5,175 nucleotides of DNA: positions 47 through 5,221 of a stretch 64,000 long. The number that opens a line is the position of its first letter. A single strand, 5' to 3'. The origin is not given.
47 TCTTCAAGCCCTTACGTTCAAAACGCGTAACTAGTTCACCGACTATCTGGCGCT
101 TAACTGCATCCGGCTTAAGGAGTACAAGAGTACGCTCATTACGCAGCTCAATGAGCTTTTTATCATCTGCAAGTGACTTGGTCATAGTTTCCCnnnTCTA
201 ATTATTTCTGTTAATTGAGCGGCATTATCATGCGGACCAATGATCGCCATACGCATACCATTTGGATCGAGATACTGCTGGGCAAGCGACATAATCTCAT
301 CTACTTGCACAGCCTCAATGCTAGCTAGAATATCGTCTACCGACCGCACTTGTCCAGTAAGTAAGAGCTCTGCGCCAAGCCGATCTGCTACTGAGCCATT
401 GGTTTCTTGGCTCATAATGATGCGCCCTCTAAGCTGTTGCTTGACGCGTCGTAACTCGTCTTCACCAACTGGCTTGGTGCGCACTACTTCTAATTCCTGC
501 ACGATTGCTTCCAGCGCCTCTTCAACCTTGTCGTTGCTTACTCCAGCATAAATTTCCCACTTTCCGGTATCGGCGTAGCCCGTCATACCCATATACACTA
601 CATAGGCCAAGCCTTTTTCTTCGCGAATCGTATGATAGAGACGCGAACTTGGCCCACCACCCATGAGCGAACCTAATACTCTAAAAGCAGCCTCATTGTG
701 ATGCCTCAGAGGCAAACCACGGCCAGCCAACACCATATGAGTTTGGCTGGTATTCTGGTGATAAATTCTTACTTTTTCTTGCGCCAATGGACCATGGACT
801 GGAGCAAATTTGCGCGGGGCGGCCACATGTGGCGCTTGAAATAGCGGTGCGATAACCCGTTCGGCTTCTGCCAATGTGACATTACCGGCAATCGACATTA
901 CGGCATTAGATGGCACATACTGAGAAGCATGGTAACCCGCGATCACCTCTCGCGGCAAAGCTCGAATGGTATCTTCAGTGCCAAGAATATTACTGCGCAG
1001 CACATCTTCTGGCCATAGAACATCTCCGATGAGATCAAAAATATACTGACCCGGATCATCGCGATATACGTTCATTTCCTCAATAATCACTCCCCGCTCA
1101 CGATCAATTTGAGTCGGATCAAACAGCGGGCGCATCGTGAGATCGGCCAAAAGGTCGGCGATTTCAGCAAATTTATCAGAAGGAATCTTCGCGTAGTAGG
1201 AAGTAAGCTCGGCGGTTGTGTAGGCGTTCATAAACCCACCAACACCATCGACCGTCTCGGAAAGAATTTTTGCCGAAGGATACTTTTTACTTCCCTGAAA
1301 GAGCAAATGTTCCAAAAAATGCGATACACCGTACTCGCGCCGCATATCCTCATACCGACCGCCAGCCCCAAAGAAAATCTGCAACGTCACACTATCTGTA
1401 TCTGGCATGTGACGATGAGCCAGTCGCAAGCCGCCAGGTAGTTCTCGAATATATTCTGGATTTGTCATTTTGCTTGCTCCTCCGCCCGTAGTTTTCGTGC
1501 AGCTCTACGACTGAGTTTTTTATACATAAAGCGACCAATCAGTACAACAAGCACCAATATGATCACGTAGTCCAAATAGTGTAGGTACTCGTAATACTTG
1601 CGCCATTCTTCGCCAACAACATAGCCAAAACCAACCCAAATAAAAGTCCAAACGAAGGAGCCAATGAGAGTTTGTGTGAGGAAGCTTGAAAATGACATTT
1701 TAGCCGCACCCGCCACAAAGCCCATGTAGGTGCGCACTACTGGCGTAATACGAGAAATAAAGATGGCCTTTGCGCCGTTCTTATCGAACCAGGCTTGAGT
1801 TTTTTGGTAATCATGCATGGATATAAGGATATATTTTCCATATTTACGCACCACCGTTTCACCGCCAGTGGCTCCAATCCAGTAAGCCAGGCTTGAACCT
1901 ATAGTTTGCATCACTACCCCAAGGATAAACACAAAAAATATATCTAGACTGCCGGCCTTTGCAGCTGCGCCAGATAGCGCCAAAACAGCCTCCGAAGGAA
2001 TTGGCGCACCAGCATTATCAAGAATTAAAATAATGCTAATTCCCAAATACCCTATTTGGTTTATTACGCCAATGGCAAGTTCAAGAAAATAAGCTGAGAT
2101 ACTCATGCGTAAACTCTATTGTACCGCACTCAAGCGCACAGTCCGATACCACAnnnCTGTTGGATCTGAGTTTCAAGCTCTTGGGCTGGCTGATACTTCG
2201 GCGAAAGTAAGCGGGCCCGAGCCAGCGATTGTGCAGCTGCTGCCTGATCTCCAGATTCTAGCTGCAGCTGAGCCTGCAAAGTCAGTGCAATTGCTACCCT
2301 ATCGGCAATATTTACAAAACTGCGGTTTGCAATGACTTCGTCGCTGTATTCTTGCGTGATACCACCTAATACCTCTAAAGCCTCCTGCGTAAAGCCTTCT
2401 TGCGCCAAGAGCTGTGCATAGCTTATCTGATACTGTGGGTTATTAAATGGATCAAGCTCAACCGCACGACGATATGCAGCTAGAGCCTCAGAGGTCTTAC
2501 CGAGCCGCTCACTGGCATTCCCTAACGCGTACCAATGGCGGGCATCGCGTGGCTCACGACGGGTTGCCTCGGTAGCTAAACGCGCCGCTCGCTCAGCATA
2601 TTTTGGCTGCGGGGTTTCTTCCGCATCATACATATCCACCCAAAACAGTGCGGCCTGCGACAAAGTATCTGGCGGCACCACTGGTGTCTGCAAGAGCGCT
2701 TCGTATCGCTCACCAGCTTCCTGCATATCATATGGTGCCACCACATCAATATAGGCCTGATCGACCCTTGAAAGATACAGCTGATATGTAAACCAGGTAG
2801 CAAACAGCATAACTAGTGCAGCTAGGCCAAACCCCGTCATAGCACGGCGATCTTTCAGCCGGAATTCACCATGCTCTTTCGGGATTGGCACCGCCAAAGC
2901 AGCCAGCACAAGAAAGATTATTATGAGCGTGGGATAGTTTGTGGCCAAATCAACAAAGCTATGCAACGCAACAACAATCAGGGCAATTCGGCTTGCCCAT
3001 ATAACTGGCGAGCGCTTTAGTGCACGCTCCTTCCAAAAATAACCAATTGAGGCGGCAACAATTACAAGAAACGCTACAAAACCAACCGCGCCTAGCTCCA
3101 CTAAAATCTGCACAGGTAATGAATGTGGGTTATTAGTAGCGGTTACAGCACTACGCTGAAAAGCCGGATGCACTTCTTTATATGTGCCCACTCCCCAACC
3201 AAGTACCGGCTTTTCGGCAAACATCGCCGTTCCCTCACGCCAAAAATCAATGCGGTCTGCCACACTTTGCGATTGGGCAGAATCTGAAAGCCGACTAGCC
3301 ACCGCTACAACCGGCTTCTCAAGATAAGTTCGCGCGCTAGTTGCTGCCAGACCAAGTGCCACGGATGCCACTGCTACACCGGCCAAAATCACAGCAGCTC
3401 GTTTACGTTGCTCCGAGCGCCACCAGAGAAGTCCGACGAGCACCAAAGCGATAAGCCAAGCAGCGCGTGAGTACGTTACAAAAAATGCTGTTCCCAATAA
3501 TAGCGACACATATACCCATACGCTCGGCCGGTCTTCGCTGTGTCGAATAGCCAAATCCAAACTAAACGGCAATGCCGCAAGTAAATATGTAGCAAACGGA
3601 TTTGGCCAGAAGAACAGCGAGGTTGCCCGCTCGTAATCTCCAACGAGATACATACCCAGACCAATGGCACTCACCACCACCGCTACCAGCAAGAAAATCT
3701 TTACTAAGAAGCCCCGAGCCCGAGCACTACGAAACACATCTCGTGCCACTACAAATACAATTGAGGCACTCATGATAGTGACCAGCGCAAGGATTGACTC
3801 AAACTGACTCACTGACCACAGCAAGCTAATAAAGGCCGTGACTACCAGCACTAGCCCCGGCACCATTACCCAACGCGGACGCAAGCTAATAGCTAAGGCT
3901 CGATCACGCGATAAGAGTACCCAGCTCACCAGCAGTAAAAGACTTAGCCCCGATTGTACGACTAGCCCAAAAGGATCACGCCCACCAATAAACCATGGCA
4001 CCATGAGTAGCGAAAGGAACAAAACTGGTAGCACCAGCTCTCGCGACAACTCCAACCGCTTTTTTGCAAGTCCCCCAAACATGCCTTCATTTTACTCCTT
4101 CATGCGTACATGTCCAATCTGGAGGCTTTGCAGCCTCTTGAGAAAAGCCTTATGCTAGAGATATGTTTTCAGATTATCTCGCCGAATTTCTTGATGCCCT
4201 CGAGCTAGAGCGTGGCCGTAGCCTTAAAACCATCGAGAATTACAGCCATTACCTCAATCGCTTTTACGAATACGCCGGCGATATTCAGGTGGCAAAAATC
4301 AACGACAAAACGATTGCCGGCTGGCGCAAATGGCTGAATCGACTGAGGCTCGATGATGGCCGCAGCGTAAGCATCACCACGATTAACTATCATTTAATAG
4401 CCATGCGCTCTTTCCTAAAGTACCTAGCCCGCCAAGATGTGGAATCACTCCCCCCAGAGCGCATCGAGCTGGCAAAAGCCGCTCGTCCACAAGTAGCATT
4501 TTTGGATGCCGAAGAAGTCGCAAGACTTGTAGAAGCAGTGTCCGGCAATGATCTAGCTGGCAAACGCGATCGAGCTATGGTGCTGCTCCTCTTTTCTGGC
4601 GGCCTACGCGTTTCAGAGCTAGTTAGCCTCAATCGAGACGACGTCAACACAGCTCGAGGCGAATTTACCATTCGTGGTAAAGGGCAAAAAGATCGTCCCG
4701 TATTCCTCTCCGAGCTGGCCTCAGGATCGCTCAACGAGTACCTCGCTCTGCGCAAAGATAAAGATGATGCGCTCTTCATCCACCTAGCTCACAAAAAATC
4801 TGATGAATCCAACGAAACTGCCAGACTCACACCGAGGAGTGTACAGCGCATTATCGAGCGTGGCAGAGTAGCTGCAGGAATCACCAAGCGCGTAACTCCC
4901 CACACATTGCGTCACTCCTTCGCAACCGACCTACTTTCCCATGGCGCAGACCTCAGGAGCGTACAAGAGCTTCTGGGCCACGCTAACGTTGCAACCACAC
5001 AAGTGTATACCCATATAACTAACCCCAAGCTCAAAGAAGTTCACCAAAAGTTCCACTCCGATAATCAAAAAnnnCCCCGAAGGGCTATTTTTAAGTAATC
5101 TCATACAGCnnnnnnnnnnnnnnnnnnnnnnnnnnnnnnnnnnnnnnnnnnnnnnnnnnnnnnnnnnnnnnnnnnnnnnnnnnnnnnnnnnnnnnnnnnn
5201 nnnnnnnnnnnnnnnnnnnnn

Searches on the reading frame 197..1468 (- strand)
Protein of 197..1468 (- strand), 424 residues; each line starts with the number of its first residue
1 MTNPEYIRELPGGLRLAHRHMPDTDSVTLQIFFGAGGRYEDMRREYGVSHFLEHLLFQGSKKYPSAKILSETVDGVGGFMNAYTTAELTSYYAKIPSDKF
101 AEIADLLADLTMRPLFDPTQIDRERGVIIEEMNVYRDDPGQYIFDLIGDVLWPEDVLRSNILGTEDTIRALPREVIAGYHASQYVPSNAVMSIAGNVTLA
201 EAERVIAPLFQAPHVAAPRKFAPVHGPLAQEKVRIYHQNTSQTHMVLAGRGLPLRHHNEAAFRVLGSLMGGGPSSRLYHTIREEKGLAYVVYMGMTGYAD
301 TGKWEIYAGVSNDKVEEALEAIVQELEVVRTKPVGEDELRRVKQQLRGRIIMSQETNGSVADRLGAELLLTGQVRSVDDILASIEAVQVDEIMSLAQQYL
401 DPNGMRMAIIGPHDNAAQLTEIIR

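Call 58: search_protein_families(library=pfam, proteins=[window:197-1468:-], max_evalue=0.0001)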
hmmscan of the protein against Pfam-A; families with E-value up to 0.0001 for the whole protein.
window:197-1468:- (424 aa): 2 families
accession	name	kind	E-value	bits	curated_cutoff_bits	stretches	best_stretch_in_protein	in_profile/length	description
PF05193.26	Peptidase_M16_C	-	3.8e-39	134.9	23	1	172-346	3-181/181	Peptidase M16 inactive domain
PF00675.25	Peptidase_M16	-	1.6e-30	106.4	22.3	1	17-164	3-148/149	Insulinase (Peptidase family M16)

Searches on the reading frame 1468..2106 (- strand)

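Call 93: search_protein_families(library=pfam, proteins=[window:1468-2106:-], max_evalue=0.0001)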
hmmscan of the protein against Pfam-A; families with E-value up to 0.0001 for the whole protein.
window:1468-2106:- (213 aa): 1 family
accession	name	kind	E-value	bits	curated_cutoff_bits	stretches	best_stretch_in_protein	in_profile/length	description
PF09335.16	VTT_dom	-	9e-24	84.7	33.9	1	36-162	1-122/123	VTT domain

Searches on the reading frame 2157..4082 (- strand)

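Call 58: search_protein_families(library=pfam, proteins=[window:2157-4082:-], max_evalue=0.0001)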
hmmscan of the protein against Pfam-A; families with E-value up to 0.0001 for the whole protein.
window:2157-4082:- (642 aa): 8 families
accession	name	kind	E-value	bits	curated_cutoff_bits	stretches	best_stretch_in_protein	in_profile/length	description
PF04932.20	Wzy_C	-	6.2e-24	84.9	31.7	1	192-339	2-149/149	O-Antigen ligase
PF23914.1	TPR_CcmH_CycH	-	9.1e-10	39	42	1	509-579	45-117/158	Cytochrome c-type biogenesis protein H TPR domain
PF13432.12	TPR_16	-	2.2e-08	34.8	32.7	1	497-547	14-64/65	Tetratricopeptide repeat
PF07719.23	TPR_2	-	1.7e-07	31.3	27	1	517-546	4-33/34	Tetratricopeptide repeat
PF00515.34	TPR_1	-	2.5e-07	30.7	27.8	1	515-547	2-34/34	Tetratricopeptide repeat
PF13181.12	TPR_8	-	1.1e-06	28.8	25.7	1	517-546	4-33/34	Tetratricopeptide repeat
PF13428.12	TPR_14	-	6.6e-06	26.7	23.5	1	517-558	4-44/44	Tetratricopeptide repeat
PF13431.12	TPR_17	-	1.8e-05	25.1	24.4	0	503-534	2-33/34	Tetratricopeptide repeat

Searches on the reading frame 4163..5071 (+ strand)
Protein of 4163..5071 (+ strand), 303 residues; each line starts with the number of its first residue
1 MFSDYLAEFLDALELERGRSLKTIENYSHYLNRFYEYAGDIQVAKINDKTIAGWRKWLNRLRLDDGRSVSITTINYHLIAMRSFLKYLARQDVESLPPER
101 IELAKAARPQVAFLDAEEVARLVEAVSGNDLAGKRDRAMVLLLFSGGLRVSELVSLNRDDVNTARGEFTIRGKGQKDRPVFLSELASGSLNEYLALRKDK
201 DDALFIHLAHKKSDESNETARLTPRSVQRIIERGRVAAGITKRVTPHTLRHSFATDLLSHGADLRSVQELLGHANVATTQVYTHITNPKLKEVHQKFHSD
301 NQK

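Call 93: search_protein_families(library=pfam, proteins=[window:4163-5071:+], max_evalue=0.0001)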
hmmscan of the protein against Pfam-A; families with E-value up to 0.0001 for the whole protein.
window:4163-5071:+ (303 aa): 4 families
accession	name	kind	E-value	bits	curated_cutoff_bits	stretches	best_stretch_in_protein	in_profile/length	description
PF00589.27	Phage_integrase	-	9.7e-43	146.3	27.1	1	113-286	2-169/172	Phage integrase family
PF02899.23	Phage_int_SAM_1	-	8.7e-14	52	22.3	1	7-91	2-82/83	Phage integrase, N-terminal SAM-like domain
PF13102.12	Phage_int_SAM_5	-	1.2e-07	32.5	22.3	1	2-91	2-85/98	Phage integrase SAM-like domain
PF13495.12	Phage_int_SAM_4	-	4.4e-06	27.4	27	1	6-93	2-83/85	Phage integrase, N-terminal SAM-like domain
